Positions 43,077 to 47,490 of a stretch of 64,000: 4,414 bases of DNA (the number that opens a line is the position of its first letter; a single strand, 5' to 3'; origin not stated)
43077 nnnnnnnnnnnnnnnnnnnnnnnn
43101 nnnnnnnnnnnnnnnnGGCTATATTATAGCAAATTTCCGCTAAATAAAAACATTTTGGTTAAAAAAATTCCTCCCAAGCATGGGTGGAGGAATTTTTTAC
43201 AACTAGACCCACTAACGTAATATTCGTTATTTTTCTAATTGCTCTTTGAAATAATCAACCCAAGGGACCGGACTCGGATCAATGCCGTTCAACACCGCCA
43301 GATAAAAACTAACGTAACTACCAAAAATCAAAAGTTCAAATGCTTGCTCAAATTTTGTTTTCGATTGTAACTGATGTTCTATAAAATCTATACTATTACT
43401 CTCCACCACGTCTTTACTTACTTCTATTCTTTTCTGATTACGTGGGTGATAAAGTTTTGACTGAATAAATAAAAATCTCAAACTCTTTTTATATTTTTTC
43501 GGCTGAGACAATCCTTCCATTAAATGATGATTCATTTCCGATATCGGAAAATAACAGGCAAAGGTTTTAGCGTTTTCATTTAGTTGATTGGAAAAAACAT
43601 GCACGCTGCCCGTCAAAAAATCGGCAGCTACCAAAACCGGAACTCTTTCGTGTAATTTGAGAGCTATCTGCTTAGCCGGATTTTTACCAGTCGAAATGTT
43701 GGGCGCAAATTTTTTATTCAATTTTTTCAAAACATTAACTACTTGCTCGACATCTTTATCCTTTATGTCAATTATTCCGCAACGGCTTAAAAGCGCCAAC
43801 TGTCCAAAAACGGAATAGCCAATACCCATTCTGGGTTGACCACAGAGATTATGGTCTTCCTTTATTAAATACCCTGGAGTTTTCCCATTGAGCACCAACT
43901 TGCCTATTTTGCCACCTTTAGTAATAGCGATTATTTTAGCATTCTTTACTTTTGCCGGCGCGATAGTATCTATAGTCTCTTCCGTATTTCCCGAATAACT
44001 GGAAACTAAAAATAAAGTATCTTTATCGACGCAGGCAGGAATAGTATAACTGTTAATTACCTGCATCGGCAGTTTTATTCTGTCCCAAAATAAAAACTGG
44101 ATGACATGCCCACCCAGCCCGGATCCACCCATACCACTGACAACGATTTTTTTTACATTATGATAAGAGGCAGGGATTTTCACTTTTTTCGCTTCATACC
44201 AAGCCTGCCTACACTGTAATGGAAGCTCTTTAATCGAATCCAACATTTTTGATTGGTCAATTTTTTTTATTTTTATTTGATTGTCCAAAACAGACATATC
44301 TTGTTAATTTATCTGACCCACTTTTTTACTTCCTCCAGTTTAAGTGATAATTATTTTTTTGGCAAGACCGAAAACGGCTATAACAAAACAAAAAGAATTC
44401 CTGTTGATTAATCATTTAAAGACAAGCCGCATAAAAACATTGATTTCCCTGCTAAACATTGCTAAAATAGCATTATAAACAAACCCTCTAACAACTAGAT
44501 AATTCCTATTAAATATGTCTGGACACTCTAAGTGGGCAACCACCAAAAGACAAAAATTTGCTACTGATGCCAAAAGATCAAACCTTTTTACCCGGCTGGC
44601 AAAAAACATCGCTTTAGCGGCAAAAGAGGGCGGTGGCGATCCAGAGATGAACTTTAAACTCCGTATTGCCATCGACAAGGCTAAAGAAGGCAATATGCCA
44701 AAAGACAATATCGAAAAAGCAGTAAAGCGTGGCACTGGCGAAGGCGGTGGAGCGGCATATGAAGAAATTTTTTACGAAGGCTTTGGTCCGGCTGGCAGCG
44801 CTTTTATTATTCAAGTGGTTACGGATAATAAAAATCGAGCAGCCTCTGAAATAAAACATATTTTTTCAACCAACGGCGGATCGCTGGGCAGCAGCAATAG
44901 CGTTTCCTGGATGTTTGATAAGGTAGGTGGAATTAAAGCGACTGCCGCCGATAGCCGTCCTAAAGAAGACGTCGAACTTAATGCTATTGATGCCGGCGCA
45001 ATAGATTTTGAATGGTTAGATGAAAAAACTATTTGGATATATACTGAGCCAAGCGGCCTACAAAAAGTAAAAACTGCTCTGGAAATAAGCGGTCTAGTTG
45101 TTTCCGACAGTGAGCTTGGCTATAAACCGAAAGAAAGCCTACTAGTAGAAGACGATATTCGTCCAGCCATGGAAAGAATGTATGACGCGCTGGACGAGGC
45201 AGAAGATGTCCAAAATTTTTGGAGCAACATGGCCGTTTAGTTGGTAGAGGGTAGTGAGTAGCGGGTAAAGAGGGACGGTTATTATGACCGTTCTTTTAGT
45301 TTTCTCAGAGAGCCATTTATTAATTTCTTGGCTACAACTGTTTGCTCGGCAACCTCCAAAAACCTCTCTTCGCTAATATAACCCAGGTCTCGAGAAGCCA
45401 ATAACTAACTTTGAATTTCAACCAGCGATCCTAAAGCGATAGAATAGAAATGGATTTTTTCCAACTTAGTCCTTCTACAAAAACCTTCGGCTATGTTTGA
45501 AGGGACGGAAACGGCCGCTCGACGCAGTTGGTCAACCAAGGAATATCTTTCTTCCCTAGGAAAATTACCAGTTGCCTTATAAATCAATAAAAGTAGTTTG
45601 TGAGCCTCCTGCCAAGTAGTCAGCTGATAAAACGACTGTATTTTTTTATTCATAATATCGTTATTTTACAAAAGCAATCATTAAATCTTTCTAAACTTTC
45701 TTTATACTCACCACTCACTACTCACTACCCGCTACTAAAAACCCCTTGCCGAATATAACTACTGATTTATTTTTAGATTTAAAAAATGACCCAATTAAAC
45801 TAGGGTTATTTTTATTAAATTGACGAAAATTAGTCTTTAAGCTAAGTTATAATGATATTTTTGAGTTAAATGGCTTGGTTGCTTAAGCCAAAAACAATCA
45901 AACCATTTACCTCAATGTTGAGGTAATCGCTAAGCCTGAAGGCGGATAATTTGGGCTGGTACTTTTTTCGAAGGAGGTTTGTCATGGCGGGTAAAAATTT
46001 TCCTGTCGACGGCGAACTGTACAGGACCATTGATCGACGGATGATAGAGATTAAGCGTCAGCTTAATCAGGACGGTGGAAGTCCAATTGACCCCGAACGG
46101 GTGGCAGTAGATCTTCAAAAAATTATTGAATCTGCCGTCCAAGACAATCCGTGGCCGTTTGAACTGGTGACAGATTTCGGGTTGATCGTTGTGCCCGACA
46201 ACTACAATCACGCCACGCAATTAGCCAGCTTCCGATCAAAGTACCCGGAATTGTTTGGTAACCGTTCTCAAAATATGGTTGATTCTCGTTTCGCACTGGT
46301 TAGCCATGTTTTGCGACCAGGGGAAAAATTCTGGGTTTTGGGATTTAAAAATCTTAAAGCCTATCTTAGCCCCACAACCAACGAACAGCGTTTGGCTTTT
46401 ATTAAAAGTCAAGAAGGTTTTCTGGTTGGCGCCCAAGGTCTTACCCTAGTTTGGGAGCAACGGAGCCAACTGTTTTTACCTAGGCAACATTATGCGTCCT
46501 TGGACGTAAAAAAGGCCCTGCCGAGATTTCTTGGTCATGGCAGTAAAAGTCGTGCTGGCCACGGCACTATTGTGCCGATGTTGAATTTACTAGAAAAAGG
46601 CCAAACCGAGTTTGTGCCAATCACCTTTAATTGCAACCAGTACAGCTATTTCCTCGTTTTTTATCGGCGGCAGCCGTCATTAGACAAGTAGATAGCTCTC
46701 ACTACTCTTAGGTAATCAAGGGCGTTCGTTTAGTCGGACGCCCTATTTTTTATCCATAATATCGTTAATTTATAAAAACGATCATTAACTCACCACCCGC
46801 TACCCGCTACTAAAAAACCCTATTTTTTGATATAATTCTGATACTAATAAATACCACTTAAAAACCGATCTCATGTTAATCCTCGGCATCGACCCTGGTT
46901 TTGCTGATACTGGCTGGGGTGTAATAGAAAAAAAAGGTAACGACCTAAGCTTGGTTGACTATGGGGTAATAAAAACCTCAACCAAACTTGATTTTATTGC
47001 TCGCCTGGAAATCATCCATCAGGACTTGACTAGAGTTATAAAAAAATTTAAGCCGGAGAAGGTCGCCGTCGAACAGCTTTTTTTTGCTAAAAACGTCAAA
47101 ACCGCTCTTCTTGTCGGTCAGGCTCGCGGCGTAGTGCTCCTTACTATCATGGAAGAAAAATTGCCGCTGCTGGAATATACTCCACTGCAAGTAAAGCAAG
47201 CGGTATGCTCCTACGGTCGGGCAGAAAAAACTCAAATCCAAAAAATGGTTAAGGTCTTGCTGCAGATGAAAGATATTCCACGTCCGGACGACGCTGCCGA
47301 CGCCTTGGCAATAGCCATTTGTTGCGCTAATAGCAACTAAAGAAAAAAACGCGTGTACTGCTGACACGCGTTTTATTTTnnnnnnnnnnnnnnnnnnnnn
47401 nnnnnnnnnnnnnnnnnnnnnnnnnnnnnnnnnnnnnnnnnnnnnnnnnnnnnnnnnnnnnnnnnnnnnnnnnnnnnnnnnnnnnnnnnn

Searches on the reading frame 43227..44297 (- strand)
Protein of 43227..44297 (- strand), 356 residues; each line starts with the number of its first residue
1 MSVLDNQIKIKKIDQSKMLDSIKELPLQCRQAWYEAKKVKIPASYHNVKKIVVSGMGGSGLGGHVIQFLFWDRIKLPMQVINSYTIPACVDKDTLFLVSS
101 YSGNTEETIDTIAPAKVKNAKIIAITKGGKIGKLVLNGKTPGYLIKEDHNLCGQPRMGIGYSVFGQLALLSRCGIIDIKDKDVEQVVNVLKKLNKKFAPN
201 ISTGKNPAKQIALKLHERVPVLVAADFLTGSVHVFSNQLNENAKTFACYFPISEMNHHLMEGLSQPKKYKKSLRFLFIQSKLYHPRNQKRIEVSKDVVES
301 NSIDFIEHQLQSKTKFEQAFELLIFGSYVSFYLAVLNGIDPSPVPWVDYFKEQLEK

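Call 73: search_protein_families(library=pfam, proteins=[window:43227-44297:-], max_evalue=0.001)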
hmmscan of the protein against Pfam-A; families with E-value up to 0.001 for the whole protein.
window:43227-44297:- (356 aa): 2 families
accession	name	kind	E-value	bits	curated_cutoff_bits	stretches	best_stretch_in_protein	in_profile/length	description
PF10432.14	bact-PGI_C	-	2.8e-38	131.6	24.5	1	205-354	2-151/151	Bacterial phospho-glucose isomerase C-terminal SIS domain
PF01380.27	SIS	-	4.3e-09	36.7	25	1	46-127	3-88/131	SIS domain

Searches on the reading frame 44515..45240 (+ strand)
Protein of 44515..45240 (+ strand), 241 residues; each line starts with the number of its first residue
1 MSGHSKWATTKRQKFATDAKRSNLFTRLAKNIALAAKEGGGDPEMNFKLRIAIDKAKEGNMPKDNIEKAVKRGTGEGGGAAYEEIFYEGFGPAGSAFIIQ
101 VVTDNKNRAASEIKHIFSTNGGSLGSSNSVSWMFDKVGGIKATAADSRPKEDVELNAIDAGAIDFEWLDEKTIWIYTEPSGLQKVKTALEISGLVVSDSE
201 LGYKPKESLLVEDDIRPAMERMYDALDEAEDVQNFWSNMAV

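Call 58: find_related_loci(query=window:44515-45237:+, collection=metagenome_contigs, flank=2500)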
Query window:44515-45237:+ (241 aa) in metagenome_contigs; peptide patterns used: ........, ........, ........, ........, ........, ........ (x = any residue, [..] = any of these).
600 stretches matched a pattern (row limit reached: there are more); 598 encode a relative of the query (tblastn E <= 1e-3); the best 80 are kept; 80 distinct loci.
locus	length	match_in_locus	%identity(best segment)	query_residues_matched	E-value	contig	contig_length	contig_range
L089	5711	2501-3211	52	1-241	2e-77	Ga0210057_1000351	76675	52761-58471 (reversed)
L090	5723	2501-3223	55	1-241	7e-75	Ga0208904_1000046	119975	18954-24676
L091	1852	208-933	49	1-239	3e-73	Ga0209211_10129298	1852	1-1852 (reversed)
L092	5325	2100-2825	49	1-239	1e-70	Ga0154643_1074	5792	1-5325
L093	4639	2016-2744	52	1-241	4e-70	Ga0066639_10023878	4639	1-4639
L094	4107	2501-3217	47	1-241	7e-70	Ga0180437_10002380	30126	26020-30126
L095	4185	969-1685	48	1-241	1e-68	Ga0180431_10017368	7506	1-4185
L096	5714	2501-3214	49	1-240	3e-68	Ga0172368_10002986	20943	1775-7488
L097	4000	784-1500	47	1-238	5e-68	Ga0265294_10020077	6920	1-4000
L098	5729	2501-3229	45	1-239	2e-66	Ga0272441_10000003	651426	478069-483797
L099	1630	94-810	46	1-241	2e-69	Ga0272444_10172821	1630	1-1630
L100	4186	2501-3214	46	1-241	9e-66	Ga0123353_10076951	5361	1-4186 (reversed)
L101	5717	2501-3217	44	1-241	3e-65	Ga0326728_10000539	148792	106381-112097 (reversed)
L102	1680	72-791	43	1-241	7e-68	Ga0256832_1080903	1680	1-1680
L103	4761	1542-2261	45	1-241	6e-65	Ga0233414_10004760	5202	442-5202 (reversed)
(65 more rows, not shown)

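Call 73: search_protein_families(library=pfam, proteins=[window:44515-45240:+], max_evalue=0.001)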
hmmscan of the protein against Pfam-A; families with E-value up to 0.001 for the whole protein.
window:44515-45240:+ (241 aa): 2 families
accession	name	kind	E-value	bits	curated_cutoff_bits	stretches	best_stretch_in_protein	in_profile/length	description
PF01709.26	Transcrip_reg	-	1.1e-47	162.1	27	1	82-239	1-160/160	TACO1/YebC second and third domain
PF20772.2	TACO1_YebC_N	-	7.3e-31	106.9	36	1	5-76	1-73/73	TACO1/YebC protein N-terminal domain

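Call 92: find_homologous_proteins(query=window:44515-45237:+, max_evalue=1e-40)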
Query window:44515-45237:+ (241 aa): 7855 proteins with E <= 1e-40 among 8000 candidates; the best 120 are listed.
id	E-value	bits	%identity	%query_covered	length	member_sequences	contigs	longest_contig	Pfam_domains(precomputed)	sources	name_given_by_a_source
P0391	2.5e-154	530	100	100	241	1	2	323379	PF01709.27,PF20772.3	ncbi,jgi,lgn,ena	ncbi:MAG: YebC/PmpR family DNA-binding transcriptional regulator [Patescibacteria group bacterium]|j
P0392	5.8e-114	398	73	100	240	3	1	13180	PF01709.27,PF20772.3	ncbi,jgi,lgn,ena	ncbi:MAG: YebC/PmpR family DNA-binding transcriptional regulator [Patescibacteria group bacterium]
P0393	4.0e-112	392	72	100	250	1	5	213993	PF01709.27,PF20772.3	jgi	jgi:YebC/PmpR family DNA-binding regulatory protein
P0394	4.1e-110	385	71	100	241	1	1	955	PF01709.27,PF20772.3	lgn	-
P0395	5.3e-105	368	69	100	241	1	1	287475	PF01709.27,PF20772.3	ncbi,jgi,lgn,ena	ncbi:MAG: YebC/PmpR family DNA-binding transcriptional regulator [Patescibacteria group bacterium]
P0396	9.1e-103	361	67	100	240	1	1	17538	PF01709.27,PF20772.3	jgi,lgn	-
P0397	1.3e-95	338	65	100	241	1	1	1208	PF01709.27,PF20772.3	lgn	-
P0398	2.9e-93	330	63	100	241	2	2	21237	PF01709.27,PF20772.3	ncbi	ncbi:MAG: YebC/PmpR family DNA-binding transcriptional regulator [Patescibacteria group bacterium]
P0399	1.3e-89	318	60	100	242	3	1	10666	PF01709.27,PF20772.3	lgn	-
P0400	1.9e-85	304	59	100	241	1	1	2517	PF01709.27,PF20772.3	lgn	-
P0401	1.7e-82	295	58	100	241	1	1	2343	PF01709.27,PF20772.3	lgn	-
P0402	7.8e-76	273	53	100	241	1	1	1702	PF01709.27,PF20772.3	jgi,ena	-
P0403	8.5e-76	273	54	99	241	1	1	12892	PF01709.27,PF20772.3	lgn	-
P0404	2.0e-74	268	57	100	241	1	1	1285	PF01709.27,PF20772.3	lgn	-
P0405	4.5e-74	267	56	99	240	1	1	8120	PF01709.27,PF20772.3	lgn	-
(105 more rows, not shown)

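Call 93: find_encoding_contigs(protein=P0392, flank=2500, max_places=1)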
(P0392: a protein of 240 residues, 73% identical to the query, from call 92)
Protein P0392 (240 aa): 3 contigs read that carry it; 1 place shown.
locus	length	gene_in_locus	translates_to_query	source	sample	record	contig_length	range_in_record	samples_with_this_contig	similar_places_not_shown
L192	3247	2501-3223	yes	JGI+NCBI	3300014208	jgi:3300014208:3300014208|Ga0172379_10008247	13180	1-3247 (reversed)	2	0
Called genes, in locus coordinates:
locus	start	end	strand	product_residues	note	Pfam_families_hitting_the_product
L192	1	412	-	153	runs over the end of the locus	-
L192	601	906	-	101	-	-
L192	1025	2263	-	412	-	PF10432:bact-PGI_C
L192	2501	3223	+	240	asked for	PF20772:TACO1_YebC_N, PF01709:Transcrip_reg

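Call 94: find_encoding_contigs(protein=P0393, flank=2500, max_places=1)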
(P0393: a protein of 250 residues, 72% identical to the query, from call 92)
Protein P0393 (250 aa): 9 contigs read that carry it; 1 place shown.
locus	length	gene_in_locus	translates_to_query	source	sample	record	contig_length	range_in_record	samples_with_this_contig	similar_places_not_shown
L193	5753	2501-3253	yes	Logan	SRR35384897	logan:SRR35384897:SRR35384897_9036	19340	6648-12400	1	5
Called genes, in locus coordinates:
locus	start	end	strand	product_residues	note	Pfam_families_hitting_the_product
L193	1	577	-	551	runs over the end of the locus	-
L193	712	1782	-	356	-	PF10432:bact-PGI_C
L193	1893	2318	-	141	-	-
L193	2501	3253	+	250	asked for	PF20772:TACO1_YebC_N, PF01709:Transcrip_reg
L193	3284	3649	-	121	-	PF22296:bAvd (weak), PF05635:23S_rRNA_IVP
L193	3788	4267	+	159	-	PF02075:RuvC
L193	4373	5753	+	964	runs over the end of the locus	PF00912:Transgly, PF00905:Transpeptidase, PF17957:Big_7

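Call 95: find_encoding_contigs(protein=P0395, flank=2500, max_places=1)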
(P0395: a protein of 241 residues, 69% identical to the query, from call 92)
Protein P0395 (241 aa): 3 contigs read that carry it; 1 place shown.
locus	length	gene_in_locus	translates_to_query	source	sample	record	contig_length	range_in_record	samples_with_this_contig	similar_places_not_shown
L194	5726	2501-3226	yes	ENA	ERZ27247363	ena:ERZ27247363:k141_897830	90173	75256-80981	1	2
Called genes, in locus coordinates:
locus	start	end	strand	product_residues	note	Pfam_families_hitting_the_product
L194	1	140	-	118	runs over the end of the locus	-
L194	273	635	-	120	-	PF01050:MannoseP_isomer, PF07883:Cupin_2 (weak)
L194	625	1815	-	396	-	-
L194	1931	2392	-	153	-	PF01042:Ribonuc_L-PSP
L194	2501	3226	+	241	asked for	PF20772:TACO1_YebC_N, PF01709:Transcrip_reg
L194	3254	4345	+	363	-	-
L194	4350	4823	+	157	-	PF02075:RuvC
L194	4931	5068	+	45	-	-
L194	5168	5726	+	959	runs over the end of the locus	PF00912:Transgly, PF00905:Transpeptidase, PF17957:Big_7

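Call 96: find_encoding_contigs(protein=P0396, flank=2500, max_places=1)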
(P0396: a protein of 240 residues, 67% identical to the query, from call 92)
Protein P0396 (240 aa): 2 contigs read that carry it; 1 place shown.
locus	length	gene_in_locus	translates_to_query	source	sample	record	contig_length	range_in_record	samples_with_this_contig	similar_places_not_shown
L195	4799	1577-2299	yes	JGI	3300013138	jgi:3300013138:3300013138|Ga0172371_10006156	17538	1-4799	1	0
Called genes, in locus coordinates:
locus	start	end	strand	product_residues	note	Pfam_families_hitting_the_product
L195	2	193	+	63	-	?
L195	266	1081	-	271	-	-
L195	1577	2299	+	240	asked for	PF20772:TACO1_YebC_N, PF01709:Transcrip_reg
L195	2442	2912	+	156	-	PF02075:RuvC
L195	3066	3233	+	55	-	-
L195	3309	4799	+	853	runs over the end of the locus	PF00912:Transgly, PF00905:Transpeptidase, PF17957:Big_7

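Call 97: find_encoding_contigs(protein=P0398, flank=2500, max_places=1)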
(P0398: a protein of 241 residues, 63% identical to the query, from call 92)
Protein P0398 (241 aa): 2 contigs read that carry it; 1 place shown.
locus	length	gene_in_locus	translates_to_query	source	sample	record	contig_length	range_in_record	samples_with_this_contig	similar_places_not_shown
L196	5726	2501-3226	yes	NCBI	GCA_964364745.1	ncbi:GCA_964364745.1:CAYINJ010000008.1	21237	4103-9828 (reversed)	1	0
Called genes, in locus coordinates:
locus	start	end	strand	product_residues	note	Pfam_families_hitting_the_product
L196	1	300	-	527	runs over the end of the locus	-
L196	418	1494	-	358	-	PF01380:SIS, PF10432:bact-PGI_C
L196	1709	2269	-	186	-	-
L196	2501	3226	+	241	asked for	PF20772:TACO1_YebC_N, PF01709:Transcrip_reg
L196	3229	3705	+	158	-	PF02075:RuvC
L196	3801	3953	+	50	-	-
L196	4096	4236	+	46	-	-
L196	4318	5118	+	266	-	PF00912:Transgly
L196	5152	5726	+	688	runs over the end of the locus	PF00905:Transpeptidase, PF17957:Big_7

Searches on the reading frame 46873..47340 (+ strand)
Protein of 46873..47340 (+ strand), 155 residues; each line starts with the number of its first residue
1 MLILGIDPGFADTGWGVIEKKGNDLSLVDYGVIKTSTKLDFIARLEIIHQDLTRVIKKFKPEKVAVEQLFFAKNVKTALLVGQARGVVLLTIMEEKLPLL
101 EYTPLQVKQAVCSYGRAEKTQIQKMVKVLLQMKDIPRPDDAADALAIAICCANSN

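Call 73: search_protein_families(library=pfam, proteins=[window:46873-47340:+], max_evalue=0.001)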
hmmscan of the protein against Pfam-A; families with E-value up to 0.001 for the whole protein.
window:46873-47340:+ (155 aa): 1 family
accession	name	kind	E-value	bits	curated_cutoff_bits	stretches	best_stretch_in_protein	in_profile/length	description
PF02075.23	RuvC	-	8.3e-55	185.2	22.2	1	3-150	1-147/148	Crossover junction endodeoxyribonuclease RuvC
